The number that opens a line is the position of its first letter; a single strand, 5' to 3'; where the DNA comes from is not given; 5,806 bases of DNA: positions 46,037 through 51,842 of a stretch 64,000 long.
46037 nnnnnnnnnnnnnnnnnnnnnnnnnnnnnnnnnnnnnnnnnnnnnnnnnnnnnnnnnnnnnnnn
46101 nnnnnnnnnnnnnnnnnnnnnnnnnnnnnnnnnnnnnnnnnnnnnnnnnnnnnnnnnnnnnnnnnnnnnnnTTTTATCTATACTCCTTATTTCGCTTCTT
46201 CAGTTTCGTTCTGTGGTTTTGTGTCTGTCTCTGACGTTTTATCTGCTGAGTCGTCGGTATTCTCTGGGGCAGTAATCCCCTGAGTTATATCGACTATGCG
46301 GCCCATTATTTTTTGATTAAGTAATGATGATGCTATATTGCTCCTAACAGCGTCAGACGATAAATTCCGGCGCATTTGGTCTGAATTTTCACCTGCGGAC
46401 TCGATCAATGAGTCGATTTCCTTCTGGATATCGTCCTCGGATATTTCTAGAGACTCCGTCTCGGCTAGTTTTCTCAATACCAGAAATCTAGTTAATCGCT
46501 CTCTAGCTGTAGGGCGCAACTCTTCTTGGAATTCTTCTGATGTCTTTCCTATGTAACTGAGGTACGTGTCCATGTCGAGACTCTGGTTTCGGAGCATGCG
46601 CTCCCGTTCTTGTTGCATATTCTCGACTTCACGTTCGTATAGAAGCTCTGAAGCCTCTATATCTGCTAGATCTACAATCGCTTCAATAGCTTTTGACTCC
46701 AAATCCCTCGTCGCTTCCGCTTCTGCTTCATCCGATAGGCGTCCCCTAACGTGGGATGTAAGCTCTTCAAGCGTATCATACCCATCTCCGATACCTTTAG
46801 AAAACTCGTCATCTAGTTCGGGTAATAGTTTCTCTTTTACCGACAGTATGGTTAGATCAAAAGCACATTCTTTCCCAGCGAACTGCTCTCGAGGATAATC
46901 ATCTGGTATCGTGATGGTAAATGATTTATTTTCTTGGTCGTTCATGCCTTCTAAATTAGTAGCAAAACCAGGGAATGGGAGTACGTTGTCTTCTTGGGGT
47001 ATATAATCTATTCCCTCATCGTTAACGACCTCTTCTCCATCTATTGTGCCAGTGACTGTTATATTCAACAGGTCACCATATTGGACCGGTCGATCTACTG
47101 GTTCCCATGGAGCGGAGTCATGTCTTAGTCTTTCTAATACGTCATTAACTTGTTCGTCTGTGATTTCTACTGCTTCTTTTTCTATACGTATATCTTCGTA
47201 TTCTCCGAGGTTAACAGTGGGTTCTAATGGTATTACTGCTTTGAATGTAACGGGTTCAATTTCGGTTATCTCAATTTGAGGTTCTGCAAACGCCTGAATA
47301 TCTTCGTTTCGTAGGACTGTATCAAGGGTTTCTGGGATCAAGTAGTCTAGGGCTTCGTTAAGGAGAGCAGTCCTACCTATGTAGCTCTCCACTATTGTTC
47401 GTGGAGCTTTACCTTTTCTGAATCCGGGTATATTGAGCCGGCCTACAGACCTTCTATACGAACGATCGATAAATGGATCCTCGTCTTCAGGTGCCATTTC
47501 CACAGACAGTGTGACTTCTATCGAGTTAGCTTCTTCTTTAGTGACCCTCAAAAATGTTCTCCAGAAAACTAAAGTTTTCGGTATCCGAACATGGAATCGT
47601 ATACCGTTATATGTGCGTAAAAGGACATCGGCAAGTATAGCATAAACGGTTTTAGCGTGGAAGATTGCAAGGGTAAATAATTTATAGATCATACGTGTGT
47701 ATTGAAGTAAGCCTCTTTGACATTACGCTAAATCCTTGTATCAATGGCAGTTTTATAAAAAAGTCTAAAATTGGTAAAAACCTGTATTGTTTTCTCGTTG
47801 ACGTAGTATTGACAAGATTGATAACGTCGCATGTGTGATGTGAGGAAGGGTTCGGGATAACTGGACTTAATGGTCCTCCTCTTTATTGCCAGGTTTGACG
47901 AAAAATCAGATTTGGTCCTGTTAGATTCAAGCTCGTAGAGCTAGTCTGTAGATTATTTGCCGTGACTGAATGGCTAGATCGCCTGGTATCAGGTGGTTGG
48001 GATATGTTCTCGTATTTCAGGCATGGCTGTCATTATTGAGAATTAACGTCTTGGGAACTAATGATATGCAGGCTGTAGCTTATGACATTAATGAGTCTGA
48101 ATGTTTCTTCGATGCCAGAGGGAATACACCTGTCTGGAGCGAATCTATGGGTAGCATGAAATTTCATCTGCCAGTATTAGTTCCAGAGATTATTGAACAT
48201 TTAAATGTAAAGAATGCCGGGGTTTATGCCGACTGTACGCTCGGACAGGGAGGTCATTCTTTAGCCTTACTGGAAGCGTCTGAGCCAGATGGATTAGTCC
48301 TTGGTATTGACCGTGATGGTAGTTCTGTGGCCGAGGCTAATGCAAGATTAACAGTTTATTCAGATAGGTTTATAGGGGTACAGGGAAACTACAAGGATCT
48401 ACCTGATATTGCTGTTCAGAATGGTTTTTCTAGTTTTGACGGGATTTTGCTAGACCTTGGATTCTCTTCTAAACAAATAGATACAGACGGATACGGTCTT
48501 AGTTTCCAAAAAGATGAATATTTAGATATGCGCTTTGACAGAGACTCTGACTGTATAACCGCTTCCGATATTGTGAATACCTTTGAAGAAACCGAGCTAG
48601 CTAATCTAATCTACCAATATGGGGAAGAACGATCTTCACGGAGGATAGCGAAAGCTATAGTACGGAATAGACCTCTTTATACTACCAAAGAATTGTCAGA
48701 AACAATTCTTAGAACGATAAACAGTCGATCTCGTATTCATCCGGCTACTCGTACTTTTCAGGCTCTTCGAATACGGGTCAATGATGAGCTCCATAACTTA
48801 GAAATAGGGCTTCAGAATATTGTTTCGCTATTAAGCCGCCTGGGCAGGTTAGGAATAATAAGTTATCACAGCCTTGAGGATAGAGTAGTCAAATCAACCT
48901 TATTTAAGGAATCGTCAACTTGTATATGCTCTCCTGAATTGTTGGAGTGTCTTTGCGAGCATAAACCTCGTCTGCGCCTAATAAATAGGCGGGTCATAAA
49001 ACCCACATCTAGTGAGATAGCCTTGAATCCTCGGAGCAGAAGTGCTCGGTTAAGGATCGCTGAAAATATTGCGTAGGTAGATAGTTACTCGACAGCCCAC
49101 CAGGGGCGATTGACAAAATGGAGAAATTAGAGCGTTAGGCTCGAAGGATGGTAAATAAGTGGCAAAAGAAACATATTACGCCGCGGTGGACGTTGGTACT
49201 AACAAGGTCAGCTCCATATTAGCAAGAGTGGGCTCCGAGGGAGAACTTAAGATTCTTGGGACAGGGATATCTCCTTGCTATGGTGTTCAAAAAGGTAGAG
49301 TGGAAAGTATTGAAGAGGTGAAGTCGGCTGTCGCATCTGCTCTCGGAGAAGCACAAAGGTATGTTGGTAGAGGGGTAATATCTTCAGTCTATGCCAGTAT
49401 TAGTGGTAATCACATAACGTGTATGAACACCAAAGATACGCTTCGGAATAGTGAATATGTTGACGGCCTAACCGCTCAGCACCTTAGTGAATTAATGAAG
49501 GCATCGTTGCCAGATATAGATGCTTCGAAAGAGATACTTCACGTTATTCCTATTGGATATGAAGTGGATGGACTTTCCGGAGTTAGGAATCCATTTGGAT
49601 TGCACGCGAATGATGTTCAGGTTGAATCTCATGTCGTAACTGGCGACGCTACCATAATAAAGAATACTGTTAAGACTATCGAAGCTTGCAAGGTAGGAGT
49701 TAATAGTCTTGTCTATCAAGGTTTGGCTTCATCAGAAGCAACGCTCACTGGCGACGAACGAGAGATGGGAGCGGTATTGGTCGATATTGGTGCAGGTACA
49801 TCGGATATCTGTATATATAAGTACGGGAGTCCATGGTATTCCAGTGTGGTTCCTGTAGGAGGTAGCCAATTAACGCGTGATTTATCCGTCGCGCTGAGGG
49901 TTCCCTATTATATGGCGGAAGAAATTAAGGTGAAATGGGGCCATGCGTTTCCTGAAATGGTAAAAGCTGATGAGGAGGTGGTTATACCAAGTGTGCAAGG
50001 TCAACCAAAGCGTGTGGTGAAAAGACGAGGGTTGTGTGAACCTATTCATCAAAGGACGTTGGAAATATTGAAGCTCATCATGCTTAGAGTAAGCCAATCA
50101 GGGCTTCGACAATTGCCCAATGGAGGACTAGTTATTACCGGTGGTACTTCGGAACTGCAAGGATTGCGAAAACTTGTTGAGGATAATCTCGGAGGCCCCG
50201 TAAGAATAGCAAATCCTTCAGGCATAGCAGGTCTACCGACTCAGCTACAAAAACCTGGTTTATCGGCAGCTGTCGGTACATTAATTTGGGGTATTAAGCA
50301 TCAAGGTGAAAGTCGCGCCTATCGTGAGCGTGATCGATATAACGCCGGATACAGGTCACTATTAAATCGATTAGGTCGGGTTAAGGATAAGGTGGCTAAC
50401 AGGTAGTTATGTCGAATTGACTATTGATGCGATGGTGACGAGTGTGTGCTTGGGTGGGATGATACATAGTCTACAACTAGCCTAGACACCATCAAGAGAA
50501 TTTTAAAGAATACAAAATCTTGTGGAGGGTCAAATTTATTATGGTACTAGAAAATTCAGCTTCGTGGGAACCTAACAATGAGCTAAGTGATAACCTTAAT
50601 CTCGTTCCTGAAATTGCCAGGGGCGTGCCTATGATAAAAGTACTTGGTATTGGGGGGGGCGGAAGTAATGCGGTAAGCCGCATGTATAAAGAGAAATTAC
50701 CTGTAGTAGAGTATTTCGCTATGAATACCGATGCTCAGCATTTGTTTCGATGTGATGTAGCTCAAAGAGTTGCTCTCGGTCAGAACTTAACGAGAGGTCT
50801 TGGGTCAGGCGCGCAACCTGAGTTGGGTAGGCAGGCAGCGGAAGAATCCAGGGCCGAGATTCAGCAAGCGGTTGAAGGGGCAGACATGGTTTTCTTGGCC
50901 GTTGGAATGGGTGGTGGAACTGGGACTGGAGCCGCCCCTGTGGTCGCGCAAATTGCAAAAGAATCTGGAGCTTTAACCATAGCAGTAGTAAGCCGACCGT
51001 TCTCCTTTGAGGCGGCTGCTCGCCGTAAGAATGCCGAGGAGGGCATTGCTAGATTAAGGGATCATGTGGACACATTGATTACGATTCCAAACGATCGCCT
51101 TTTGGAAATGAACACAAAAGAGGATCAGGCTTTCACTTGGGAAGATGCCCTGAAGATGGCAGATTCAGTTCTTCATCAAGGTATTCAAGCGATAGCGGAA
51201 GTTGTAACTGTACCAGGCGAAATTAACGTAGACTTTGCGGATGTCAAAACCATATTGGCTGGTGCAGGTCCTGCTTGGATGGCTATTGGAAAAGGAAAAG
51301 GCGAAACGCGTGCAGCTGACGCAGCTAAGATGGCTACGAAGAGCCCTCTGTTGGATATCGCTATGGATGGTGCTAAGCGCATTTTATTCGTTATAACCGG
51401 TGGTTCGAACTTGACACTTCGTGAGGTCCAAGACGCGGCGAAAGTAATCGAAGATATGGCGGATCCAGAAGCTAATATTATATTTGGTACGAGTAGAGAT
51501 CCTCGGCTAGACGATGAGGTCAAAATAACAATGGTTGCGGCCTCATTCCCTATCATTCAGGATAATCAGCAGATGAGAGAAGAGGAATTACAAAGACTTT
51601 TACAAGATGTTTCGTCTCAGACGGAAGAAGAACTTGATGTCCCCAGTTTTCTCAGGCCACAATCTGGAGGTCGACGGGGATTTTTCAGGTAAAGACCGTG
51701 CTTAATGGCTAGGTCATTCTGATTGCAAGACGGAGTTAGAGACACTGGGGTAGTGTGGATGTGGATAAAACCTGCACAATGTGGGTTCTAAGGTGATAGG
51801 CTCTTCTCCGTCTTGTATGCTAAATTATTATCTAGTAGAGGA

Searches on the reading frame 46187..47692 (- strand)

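Call 57: search_protein_families(library=pfam, proteins=[window:46187-47692:-], max_evalue=0.00001)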
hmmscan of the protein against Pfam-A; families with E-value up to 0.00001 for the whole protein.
window:46187-47692:- (501 aa): 2 families
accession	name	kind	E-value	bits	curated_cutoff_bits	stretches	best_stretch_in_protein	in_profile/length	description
PF05697.18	Trigger_N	-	5.4e-33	114.7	22.2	1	50-189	3-144/144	Bacterial trigger factor protein (TF)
PF05698.19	Trigger_C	-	1.1e-26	94.2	22.7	1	307-467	1-161/162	Bacterial trigger factor protein (TF) C-terminus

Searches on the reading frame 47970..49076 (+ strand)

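Call 86: search_protein_families(library=pfam, proteins=[window:47970-49076:+], max_evalue=0.00001)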
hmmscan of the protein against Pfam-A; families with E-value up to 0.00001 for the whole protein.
window:47970-49076:+ (368 aa): 1 family
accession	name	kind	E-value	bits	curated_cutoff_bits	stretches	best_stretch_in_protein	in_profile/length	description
PF01795.25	Methyltransf_5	-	1e-98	331.1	27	1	65-366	3-308/309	MraW methylase family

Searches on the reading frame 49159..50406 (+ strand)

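Call 86: search_protein_families(library=pfam, proteins=[window:49159-50406:+], max_evalue=0.00001)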
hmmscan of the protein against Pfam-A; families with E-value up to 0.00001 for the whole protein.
window:49159-50406:+ (415 aa): 4 families
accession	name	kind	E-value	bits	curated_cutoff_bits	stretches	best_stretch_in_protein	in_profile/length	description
PF14450.12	FtsA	-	1.2e-34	119.8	31.8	1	206-373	1-127/127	Cell division protein FtsA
PF02491.25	SHS2_FTSA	-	9.2e-12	45.6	25.4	1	83-161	1-79/79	SHS2 domain inserted in FTSA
PF06723.19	MreB_Mbl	-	1.3e-11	44.3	27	1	202-352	144-305/327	MreB/Mbl protein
PF11104.14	PilM_2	-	7.6e-08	32.1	27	0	324-368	278-322/340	Type IV pilus assembly protein PilM;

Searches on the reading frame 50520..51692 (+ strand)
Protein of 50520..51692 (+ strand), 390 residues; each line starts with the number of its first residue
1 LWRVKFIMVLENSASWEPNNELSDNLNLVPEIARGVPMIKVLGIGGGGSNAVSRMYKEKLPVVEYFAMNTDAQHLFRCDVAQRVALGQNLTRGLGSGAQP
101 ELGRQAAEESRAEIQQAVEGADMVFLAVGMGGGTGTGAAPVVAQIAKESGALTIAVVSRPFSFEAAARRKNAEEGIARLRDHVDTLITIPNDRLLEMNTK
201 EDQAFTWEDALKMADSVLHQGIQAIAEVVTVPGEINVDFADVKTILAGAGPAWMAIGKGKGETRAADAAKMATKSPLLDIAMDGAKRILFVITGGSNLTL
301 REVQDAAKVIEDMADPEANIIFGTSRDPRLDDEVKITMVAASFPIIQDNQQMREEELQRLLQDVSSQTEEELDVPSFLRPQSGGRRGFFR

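Call 86: search_protein_families(library=pfam, proteins=[window:50520-51692:+], max_evalue=0.00001)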
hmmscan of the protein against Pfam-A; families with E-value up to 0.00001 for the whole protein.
window:50520-51692:+ (390 aa): 2 families
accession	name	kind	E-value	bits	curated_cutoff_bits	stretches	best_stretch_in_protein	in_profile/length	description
PF00091.31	Tubulin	-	1.8e-48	165.8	33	1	39-197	2-188/190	Tubulin/FtsZ family, GTPase domain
PF12327.13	FtsZ_C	-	2.8e-28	98.5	27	1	250-342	1-93/95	FtsZ family, C-terminal domain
